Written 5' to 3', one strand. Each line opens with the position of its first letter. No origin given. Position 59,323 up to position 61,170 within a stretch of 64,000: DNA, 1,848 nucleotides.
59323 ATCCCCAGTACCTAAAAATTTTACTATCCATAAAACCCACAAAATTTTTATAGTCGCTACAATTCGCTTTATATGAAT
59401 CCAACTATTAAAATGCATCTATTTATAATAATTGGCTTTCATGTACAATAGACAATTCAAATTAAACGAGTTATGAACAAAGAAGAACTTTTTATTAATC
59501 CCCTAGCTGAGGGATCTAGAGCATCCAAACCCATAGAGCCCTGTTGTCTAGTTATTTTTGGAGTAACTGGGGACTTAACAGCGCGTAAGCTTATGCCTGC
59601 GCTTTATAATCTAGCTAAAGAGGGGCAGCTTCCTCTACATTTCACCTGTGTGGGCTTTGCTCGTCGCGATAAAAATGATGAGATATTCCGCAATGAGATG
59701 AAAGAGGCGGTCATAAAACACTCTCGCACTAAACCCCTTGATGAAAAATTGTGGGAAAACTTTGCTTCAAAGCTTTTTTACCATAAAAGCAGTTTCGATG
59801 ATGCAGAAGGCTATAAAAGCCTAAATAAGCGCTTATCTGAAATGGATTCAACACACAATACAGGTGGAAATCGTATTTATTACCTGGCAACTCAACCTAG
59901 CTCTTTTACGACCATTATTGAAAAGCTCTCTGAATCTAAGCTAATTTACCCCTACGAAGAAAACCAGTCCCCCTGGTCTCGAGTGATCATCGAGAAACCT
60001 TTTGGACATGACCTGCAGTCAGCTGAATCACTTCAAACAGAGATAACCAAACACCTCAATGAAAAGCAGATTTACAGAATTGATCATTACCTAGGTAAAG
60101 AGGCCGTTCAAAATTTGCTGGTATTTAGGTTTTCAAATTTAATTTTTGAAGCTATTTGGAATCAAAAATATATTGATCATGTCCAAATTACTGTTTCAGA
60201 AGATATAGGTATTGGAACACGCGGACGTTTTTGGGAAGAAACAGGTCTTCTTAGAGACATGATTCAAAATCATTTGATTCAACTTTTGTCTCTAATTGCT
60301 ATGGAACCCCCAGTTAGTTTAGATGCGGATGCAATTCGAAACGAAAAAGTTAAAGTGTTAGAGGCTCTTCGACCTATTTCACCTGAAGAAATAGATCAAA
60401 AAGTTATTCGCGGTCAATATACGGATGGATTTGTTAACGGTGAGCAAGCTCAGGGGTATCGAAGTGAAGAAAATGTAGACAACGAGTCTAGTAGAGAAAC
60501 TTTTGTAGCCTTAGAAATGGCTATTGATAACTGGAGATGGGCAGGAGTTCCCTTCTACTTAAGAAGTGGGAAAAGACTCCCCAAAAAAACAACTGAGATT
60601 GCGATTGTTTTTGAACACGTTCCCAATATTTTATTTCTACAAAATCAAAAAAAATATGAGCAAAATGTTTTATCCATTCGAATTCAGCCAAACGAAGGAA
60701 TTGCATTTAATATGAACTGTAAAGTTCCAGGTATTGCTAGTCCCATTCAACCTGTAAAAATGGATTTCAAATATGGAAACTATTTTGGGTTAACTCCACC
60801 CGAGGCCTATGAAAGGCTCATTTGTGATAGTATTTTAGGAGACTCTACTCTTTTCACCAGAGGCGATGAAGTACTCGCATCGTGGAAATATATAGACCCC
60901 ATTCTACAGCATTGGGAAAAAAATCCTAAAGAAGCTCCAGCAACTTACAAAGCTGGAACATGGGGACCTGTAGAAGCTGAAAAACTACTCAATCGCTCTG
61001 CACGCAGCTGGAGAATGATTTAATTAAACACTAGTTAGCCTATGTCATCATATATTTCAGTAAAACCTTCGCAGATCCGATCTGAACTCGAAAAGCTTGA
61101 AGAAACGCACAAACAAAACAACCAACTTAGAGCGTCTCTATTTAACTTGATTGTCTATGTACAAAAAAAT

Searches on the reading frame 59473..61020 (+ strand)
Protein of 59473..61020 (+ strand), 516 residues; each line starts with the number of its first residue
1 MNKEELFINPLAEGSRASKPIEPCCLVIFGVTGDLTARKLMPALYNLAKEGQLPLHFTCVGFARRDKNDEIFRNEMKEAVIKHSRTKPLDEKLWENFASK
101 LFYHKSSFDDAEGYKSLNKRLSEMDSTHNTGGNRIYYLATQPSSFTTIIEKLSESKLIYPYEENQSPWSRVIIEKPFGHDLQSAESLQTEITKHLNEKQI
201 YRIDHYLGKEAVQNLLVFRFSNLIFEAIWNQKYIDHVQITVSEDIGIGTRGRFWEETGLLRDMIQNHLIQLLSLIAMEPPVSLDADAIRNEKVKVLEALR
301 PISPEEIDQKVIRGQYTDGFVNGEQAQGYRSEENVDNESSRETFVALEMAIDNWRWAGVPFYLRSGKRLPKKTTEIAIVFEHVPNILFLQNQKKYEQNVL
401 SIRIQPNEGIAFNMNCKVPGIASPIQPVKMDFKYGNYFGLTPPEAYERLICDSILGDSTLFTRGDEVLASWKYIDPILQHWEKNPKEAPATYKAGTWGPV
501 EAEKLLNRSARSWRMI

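Call 47: search_protein_families(library=pfam, proteins=[window:59473-61020:+], max_evalue=0.00001)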
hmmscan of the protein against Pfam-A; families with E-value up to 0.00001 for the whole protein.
window:59473-61020:+ (516 aa): 2 families
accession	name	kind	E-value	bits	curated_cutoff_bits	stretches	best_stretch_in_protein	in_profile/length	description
PF02781.21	G6PD_C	-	9.9e-125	415.9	27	1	216-514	1-296/296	Glucose-6-phosphate dehydrogenase, C-terminal domain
PF00479.28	G6PD_N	-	1.8e-65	221.5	22.1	1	27-214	1-183/183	Glucose-6-phosphate dehydrogenase, NAD binding domain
